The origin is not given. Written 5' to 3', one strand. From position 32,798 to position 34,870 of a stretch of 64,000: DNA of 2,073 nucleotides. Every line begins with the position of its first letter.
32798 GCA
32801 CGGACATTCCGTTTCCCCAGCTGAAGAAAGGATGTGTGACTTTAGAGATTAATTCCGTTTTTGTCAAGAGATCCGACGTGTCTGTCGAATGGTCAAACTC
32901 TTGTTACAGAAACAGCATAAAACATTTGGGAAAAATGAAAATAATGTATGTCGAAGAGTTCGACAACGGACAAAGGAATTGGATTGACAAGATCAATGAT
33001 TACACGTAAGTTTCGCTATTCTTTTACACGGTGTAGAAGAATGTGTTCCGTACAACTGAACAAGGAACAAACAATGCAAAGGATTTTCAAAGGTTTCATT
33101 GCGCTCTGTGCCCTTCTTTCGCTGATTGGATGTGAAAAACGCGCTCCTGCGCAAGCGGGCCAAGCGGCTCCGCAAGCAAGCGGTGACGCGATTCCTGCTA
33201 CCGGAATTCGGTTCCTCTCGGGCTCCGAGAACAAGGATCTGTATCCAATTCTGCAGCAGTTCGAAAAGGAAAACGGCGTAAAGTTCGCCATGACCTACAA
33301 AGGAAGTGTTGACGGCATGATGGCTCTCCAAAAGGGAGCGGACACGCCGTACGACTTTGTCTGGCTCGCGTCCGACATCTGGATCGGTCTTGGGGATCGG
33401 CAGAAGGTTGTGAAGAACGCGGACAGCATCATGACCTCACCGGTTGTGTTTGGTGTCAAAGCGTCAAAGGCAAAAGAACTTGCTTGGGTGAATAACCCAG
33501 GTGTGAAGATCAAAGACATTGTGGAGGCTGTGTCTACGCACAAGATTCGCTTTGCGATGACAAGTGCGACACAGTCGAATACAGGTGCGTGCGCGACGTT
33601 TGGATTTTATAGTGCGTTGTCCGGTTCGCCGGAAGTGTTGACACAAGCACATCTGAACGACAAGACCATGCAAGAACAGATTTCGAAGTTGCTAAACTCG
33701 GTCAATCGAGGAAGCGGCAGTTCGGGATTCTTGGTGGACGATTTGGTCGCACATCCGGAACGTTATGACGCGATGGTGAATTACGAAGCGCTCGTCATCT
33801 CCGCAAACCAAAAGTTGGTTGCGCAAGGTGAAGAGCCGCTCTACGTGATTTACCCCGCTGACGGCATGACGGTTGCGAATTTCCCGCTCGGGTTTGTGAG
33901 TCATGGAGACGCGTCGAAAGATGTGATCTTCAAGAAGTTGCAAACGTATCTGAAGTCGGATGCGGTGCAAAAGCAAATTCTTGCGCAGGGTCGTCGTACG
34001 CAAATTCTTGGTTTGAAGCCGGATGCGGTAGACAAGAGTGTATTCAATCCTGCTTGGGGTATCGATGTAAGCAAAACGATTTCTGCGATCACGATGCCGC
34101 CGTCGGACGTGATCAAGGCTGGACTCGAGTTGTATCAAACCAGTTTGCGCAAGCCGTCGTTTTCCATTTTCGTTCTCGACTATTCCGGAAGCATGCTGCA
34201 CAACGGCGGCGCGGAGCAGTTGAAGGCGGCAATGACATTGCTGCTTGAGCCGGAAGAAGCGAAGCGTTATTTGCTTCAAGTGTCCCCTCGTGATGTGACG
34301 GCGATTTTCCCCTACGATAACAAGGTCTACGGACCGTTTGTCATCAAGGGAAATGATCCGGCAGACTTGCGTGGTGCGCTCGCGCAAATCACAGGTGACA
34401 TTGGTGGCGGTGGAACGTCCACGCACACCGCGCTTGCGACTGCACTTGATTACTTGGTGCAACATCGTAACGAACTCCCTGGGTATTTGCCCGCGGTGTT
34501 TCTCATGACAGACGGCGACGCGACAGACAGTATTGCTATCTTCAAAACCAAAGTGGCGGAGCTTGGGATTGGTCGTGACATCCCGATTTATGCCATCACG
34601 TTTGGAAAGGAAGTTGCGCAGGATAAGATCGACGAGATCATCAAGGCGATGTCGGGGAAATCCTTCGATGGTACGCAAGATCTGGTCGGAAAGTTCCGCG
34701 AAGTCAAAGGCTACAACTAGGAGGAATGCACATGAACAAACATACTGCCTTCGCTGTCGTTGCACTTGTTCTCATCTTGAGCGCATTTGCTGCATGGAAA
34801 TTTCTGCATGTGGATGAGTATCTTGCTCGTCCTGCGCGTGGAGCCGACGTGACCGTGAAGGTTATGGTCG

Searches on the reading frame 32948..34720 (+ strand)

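Call 83: search_protein_families(library=pfam, proteins=[window:32948-34720:+], max_evalue=0.00001)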
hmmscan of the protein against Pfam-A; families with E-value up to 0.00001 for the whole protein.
window:32948-34720:+ (590 aa): 3 families
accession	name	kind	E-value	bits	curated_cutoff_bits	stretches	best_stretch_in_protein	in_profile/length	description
PF13531.11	SBP_bac_11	-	6.1e-16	59.3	25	1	98-348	13-225/227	Bacterial extracellular solute-binding protein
PF00092.34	VWA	-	4.7e-08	33.9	23.8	1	407-568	3-154/174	von Willebrand factor type A domain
PF13519.12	VWA_2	-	5.4e-08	33.9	27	1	407-523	2-106/107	von Willebrand factor type A domain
